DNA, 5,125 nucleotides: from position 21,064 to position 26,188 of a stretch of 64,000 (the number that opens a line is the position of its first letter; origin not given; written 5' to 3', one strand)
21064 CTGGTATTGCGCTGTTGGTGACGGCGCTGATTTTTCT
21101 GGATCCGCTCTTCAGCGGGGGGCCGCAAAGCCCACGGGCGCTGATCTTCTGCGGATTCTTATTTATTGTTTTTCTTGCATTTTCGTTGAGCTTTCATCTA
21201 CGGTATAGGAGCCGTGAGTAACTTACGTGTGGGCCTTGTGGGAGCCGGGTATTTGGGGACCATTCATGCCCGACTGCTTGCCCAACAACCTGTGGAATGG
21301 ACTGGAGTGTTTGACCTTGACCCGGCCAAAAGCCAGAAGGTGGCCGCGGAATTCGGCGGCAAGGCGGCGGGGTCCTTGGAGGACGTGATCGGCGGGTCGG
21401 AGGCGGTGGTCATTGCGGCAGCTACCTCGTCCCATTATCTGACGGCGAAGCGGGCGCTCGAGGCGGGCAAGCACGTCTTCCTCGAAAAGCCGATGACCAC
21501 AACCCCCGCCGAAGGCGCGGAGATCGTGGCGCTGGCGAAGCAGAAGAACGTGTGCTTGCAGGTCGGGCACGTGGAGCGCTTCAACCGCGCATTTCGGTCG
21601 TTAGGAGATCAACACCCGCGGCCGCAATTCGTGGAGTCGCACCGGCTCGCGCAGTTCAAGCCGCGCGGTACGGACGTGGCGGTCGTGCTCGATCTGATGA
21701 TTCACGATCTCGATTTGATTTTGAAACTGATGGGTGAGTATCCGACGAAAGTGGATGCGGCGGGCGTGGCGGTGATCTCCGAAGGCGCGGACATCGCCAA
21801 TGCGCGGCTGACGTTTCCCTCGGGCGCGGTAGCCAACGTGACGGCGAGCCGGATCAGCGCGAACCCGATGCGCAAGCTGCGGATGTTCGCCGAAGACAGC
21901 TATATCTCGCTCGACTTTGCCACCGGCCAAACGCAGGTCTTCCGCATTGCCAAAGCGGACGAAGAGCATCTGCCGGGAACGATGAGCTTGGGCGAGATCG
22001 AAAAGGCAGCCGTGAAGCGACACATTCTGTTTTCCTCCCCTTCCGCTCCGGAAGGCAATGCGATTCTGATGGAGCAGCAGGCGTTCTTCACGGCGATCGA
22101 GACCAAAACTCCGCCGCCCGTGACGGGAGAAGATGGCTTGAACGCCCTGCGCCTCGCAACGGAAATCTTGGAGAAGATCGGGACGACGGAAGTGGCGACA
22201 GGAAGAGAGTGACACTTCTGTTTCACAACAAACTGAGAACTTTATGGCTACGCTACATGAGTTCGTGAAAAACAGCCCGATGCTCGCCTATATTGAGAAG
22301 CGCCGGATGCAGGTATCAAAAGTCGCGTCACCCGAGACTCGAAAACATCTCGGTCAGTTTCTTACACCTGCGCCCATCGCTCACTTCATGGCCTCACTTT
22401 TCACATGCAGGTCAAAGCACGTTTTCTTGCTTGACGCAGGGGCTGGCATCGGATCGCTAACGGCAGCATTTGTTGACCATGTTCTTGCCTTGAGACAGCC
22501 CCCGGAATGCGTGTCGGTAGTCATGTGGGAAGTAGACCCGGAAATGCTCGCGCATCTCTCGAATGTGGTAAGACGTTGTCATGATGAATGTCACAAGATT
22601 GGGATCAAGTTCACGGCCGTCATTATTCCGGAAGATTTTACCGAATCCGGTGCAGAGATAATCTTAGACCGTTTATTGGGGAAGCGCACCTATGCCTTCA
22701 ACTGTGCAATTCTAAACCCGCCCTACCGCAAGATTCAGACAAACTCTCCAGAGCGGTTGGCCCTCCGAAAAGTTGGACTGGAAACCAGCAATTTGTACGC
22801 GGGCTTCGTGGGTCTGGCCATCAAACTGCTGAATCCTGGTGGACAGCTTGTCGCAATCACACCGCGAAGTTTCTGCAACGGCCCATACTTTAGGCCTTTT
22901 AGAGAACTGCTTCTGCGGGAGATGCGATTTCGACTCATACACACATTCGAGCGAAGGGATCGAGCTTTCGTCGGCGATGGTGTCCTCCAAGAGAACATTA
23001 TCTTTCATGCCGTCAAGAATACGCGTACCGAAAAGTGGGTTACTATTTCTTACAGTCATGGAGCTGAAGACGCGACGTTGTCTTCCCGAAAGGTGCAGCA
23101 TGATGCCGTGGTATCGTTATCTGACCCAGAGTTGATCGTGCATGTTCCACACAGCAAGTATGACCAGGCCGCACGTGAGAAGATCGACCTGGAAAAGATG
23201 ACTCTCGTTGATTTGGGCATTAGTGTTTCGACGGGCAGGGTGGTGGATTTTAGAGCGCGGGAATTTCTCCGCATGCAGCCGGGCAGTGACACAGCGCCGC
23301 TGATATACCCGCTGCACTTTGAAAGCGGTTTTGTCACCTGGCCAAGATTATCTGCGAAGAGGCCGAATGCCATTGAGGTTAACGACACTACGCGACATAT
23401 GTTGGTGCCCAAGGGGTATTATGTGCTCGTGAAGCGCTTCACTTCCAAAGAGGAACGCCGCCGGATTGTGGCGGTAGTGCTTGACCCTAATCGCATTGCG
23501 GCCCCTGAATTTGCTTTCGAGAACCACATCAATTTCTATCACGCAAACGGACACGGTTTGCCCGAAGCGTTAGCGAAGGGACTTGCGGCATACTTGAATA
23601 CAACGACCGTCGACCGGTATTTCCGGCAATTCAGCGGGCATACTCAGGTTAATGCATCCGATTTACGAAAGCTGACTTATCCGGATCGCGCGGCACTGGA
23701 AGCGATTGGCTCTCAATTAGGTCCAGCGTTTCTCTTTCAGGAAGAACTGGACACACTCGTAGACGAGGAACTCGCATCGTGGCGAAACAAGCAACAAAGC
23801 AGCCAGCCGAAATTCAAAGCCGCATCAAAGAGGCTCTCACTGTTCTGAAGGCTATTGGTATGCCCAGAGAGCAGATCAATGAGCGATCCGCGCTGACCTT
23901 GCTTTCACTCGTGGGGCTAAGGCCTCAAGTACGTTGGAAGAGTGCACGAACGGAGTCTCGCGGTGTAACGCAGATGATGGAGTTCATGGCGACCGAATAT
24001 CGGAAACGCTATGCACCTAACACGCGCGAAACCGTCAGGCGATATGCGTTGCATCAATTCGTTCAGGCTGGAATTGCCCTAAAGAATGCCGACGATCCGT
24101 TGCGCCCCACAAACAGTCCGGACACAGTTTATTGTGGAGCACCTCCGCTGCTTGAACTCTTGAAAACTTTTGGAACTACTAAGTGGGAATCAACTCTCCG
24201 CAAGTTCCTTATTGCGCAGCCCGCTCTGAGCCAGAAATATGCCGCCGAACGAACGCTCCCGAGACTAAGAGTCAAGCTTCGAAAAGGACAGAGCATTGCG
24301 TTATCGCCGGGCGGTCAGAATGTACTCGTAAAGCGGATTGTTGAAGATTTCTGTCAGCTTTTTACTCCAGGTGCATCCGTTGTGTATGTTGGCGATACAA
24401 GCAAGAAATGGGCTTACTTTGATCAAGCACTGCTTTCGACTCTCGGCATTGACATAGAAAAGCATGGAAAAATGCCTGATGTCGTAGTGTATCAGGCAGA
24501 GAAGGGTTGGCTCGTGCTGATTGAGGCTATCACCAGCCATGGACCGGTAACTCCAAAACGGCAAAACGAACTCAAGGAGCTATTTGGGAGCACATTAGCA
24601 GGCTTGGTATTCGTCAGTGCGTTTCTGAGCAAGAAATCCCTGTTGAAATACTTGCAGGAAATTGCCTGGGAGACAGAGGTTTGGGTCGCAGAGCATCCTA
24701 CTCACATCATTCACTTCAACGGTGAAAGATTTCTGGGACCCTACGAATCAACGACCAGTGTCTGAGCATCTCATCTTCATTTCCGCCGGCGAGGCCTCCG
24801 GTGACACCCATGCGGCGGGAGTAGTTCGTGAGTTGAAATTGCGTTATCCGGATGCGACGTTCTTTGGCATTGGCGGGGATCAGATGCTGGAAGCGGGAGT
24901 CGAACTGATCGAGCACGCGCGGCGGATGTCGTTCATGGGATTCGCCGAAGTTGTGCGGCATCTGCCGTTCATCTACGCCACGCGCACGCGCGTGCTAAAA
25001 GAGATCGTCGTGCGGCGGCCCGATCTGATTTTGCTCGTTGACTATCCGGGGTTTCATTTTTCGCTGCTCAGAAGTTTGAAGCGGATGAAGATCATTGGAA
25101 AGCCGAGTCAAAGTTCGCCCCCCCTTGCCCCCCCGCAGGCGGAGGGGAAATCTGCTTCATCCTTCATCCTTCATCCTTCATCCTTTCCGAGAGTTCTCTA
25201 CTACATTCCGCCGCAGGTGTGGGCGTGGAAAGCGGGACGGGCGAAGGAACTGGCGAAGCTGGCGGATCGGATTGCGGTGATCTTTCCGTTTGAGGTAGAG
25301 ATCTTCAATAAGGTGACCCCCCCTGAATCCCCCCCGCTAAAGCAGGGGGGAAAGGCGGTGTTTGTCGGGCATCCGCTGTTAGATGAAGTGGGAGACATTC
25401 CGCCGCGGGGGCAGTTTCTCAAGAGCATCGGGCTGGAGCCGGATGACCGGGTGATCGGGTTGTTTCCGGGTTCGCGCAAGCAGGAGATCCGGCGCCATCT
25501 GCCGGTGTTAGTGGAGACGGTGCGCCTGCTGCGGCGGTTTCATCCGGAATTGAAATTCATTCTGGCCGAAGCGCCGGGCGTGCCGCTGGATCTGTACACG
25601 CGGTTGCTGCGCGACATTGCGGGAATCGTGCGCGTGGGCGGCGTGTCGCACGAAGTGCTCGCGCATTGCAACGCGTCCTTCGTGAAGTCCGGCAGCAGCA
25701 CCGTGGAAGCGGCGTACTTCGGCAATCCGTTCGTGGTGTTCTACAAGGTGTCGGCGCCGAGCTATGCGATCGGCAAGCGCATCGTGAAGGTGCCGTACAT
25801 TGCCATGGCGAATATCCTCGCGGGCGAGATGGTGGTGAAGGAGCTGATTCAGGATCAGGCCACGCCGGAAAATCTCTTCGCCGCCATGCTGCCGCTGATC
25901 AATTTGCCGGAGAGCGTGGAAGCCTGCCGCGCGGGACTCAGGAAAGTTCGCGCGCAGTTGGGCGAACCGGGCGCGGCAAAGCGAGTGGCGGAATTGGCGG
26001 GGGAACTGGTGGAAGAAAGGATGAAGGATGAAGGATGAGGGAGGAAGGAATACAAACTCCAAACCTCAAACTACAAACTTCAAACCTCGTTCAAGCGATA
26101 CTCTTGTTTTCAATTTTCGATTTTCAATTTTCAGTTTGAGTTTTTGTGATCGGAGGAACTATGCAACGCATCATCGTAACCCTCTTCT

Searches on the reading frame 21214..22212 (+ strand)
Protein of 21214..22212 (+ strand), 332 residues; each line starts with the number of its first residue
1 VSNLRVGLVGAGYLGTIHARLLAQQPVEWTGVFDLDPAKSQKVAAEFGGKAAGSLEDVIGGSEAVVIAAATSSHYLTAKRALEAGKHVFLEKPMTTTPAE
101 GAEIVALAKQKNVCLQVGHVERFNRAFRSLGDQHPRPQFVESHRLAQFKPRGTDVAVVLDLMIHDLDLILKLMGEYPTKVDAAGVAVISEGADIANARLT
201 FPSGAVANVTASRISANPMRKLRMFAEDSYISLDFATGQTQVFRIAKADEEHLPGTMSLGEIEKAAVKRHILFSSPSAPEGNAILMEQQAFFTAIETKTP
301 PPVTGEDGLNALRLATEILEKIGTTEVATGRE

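Call 80: search_protein_families(library=pfam, proteins=[window:21214-22212:+], max_evalue=0.0001)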
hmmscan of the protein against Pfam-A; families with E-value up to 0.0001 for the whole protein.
window:21214-22212:+ (332 aa): 4 families
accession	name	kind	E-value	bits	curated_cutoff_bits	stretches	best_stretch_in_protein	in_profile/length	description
PF01408.29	GFO_IDH_MocA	-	8.1e-27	94.7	24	1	4-119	1-120/120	Oxidoreductase family, NAD-binding Rossmann fold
PF22725.1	GFO_IDH_MocA_C3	-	3e-10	40.6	27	1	151-221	40-113/124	GFO/IDH/MocA C-terminal domain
PF02894.22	GFO_IDH_MocA_C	-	1.3e-08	35.4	22.9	1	153-321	38-209/218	Oxidoreductase family, C-terminal alpha/beta domain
PF01488.26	Shikimate_DH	-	7.1e-05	23.3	24.3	0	3-85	12-98/138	Shikimate / quinate 5-dehydrogenase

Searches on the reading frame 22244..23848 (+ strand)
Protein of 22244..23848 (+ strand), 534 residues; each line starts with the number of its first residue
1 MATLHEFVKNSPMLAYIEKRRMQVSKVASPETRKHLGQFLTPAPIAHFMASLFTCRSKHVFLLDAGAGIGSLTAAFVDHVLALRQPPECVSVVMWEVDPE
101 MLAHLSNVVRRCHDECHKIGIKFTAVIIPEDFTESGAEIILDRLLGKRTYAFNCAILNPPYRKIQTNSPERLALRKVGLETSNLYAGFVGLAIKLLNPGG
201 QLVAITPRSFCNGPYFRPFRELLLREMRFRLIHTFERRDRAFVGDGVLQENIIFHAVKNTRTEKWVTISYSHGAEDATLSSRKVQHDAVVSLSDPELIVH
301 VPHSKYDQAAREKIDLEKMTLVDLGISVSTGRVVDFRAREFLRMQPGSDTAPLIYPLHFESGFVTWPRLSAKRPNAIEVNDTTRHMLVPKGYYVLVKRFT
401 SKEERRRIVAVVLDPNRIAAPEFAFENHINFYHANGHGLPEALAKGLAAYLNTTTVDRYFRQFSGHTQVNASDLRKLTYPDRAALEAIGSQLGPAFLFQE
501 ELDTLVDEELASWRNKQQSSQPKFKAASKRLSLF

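Call 80: search_protein_families(library=pfam, proteins=[window:22244-23848:+], max_evalue=0.0001)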
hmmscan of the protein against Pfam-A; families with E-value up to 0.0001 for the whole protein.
window:22244-23848:+ (534 aa): 1 family
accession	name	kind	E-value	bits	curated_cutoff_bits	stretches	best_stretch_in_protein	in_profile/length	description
PF07669.17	Eco57I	-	5.3e-12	46.6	25.3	1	150-239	73-168/171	Eco57I restriction-modification methylase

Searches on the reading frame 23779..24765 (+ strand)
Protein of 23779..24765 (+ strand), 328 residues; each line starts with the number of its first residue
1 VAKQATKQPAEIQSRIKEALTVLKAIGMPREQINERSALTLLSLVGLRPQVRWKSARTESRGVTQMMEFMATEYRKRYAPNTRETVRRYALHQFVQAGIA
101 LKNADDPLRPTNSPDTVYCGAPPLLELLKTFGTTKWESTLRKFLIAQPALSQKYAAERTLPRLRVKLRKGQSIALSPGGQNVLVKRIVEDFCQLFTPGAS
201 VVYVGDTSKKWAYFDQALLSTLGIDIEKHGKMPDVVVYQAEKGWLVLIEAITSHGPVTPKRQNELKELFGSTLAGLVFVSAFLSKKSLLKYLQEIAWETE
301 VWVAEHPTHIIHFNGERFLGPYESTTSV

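Call 80: search_protein_families(library=pfam, proteins=[window:23779-24765:+], max_evalue=0.0001)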
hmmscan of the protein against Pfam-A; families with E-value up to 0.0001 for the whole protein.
window:23779-24765:+ (328 aa): 2 families
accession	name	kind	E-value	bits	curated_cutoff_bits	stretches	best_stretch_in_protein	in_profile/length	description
PF06616.17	BsuBI_PstI_RE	-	3.6e-60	202.3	27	1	164-316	2-154/154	BsuBI/PstI restriction endonuclease domain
PF17728.7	BsuBI_PstI_RE_N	-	1.9e-45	154.6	27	1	14-149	2-137/140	BsuBI/PstI restriction endonuclease HTH domain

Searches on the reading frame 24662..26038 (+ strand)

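Call 81: search_protein_families(library=pfam, proteins=[window:24662-26038:+], max_evalue=0.0001)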
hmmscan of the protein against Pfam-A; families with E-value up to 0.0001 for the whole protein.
window:24662-26038:+ (458 aa): 1 family
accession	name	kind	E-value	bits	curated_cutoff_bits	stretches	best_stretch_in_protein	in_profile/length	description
PF02684.21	LpxB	-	7.4e-86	288.8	22.6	2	177-431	110-357/374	Lipid-A-disaccharide synthetase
